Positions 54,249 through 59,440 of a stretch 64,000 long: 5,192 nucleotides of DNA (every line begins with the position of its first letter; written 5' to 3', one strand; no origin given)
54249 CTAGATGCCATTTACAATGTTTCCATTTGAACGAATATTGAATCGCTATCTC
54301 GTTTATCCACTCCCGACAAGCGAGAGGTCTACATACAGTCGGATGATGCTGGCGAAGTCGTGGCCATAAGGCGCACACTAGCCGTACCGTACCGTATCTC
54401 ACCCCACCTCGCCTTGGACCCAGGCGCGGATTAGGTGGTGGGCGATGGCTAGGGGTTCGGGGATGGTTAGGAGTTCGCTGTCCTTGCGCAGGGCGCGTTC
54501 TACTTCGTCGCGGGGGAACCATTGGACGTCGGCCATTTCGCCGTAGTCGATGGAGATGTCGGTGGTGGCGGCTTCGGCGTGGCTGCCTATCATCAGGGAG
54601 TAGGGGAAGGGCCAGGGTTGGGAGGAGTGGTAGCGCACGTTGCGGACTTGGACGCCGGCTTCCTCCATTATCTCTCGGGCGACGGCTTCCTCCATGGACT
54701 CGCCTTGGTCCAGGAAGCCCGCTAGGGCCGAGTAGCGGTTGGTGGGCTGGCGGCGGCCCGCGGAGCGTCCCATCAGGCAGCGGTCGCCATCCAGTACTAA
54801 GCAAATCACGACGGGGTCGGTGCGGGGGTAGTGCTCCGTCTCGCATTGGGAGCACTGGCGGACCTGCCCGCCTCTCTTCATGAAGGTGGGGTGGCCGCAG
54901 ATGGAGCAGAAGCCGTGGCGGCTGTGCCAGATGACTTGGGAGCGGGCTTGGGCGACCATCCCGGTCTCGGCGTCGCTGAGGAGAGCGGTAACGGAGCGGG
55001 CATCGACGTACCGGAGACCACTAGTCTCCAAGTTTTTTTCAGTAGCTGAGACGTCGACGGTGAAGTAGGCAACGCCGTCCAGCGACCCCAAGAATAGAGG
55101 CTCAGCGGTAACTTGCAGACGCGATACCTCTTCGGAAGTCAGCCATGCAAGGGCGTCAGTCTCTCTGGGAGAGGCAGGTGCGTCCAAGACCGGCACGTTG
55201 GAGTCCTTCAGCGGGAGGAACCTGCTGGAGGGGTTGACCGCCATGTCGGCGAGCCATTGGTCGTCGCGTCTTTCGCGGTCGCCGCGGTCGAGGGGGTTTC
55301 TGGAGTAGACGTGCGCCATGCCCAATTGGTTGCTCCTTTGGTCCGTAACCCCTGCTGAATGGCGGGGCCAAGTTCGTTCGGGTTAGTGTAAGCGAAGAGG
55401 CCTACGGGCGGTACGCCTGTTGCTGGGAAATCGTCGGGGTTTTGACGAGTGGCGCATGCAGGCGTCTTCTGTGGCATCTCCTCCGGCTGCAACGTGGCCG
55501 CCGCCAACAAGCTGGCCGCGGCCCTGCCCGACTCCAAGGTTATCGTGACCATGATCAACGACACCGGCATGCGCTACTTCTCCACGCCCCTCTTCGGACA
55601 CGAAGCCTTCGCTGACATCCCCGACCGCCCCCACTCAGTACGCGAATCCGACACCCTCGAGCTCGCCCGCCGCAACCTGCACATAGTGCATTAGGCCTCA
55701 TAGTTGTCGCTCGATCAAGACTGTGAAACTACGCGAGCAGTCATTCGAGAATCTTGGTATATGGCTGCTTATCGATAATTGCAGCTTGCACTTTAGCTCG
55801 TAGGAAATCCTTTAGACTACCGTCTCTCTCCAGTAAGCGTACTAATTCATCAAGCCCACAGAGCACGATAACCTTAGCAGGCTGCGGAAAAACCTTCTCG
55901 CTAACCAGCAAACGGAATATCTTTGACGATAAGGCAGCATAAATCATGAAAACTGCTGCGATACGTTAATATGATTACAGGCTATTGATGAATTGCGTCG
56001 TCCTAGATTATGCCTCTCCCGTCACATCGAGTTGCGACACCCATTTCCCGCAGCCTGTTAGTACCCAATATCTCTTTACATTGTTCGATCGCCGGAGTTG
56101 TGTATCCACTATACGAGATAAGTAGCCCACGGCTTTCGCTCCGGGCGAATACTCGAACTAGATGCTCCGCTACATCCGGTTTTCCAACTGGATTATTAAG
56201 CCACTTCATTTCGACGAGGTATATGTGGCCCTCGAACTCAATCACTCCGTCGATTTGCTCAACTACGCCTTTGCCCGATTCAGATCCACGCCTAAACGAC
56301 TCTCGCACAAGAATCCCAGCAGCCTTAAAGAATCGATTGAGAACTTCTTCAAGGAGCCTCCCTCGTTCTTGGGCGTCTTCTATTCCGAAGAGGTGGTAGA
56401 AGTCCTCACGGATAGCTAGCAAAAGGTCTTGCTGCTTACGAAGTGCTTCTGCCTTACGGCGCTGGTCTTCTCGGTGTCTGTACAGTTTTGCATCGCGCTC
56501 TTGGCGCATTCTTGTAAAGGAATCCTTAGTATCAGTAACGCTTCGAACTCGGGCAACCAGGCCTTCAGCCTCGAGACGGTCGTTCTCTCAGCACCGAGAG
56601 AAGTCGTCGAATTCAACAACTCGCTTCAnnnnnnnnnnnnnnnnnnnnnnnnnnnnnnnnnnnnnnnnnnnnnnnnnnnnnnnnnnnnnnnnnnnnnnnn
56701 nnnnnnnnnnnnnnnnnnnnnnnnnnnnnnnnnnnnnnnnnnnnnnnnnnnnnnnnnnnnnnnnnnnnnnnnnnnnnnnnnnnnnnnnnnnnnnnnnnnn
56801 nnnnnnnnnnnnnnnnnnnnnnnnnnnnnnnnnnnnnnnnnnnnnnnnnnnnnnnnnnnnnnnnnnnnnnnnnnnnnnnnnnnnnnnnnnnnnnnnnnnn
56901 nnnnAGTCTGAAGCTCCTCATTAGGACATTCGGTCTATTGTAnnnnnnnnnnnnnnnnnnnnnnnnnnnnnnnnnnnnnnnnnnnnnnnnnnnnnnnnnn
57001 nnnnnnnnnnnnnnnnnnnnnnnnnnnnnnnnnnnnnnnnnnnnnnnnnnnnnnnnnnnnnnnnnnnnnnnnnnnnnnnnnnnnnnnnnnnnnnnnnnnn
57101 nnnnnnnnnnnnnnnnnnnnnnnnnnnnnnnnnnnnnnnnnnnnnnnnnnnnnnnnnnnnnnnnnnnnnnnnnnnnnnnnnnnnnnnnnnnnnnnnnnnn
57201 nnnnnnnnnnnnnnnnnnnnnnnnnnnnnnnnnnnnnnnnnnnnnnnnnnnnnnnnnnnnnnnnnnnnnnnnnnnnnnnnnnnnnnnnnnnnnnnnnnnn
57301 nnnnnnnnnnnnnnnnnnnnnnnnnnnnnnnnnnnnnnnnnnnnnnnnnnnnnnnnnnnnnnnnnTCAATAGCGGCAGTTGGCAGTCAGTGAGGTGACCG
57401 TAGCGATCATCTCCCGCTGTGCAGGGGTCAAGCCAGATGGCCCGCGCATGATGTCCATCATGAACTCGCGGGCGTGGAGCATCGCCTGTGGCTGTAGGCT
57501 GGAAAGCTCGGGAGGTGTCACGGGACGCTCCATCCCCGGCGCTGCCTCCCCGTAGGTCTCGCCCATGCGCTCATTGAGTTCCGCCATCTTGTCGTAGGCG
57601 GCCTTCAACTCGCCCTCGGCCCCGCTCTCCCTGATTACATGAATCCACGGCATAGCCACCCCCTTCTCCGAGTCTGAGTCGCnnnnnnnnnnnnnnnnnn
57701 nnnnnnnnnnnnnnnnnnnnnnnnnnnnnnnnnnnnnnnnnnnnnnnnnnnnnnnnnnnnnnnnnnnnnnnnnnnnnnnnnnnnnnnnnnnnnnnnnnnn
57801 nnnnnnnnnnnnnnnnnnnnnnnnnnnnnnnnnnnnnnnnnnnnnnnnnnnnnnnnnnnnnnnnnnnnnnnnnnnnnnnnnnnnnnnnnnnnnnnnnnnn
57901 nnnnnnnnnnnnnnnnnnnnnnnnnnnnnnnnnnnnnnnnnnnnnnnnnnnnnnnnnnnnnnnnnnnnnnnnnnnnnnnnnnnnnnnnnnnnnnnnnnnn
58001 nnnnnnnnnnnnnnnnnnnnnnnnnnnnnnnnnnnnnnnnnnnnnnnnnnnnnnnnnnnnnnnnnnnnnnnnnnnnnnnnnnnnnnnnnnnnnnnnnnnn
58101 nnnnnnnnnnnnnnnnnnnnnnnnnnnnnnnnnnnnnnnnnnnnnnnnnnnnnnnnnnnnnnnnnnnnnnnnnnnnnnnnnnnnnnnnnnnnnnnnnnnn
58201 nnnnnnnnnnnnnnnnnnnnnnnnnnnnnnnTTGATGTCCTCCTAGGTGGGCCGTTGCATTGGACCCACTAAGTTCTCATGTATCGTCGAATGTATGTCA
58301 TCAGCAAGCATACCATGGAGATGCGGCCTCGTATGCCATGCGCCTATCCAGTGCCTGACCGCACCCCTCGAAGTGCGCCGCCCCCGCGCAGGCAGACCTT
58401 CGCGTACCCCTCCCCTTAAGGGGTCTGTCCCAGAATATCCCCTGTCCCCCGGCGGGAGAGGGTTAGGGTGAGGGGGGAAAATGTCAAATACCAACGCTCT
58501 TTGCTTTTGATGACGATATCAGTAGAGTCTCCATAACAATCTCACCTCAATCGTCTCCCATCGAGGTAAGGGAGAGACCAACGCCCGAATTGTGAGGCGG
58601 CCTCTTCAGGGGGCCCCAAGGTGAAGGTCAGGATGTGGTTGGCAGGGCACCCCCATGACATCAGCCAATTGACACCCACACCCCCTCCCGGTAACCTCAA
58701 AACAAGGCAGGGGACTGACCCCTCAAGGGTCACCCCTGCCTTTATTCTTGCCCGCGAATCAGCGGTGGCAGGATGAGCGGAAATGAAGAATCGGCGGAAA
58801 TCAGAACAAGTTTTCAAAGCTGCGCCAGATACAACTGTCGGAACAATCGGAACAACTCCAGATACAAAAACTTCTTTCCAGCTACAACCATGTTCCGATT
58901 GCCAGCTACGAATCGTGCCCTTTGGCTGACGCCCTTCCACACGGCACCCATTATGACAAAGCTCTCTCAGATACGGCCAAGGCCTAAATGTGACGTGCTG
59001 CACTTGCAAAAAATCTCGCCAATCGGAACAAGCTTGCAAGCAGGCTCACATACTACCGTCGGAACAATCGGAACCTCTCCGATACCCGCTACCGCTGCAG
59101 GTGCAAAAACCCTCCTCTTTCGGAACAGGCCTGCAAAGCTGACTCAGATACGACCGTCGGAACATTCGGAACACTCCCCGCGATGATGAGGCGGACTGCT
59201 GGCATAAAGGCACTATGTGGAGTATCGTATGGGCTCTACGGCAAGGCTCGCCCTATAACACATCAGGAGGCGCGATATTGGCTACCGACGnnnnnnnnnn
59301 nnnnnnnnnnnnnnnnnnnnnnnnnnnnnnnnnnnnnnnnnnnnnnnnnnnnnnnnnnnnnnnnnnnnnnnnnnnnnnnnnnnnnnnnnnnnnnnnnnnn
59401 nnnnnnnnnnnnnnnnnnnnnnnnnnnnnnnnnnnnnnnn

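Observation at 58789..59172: Locus B: three copies of a 28-nt unit (CASATAC-NACYG-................) plus extra CGGAAC words inside a 1-kb divergent intergenic region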

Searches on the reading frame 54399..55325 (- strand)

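Call 11: search_protein_families(library=pfam, proteins=[window:54399-55325:-], max_evalue=0.01)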
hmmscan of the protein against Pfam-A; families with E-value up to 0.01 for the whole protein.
window:54399-55325:- (308 aa): 3 families
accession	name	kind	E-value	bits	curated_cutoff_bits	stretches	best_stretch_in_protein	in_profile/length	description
PF00293.34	NUDIX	-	1.5e-17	64.3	21.1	1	171-278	4-122/134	NUDIX domain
PF09296.17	NUDIX-like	-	9.5e-11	42.8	22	1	56-133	19-96/96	NADH pyrophosphatase-like rudimentary NUDIX domain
PF09297.16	Zn_ribbon_NUD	-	3e-09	36.8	24.8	1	135-166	1-32/32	NADH pyrophosphatase zinc ribbon domain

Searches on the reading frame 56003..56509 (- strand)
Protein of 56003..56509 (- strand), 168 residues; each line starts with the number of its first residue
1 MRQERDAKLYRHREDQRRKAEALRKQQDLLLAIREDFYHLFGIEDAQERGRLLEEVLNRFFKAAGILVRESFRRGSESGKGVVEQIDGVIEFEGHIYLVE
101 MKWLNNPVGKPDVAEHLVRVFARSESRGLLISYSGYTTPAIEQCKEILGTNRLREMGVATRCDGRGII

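Call 11: search_protein_families(library=pfam, proteins=[window:56003-56509:-], max_evalue=0.01)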
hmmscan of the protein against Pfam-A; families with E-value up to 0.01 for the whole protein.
window:56003-56509:- (168 aa): 1 family
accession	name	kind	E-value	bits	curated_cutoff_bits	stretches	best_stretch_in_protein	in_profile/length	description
PF04471.18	Mrr_cat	-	1.5e-06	28.7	21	1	52-146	8-99/115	Restriction endonuclease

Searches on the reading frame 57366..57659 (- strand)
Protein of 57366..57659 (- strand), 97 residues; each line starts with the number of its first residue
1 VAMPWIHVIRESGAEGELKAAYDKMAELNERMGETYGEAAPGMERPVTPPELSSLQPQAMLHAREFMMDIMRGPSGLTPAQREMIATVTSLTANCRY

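Call 11: search_protein_families(library=pfam, proteins=[window:57366-57659:-], max_evalue=0.01)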
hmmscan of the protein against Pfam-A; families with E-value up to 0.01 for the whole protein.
window:57366-57659:- (97 aa): 1 family
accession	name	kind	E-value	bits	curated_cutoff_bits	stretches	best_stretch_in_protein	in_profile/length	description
PF02627.25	CMD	-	0.00022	21.6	23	1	58-97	2-40/84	Carboxymuconolactone decarboxylase family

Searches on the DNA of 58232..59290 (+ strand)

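Call 95: search_rna_families(source=window, start=58232, end=59290, threshold=evalue, max_evalue=1)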
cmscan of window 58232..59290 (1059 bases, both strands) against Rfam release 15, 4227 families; matches with E-value up to 1: 0.
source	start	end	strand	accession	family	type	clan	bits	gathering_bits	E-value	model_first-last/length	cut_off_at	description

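Call 105: search_dna_similar(query=window:58640-59200:+, collection=phages, mode=distant, max_evalue=0.01, max_rows=10)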
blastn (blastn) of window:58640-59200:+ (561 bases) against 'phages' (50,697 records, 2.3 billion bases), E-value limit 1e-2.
No match.

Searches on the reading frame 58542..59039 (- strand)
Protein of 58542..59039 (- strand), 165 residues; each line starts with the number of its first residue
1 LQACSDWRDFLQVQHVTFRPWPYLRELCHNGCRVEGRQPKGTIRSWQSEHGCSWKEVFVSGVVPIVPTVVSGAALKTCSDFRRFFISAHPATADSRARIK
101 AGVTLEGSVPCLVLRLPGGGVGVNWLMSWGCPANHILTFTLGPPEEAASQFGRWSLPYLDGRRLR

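Call 11: search_protein_families(library=pfam, proteins=[window:58542-59039:-], max_evalue=0.01)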
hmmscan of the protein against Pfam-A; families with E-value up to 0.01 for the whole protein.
window:58542-59039:- (165 aa): 0 families
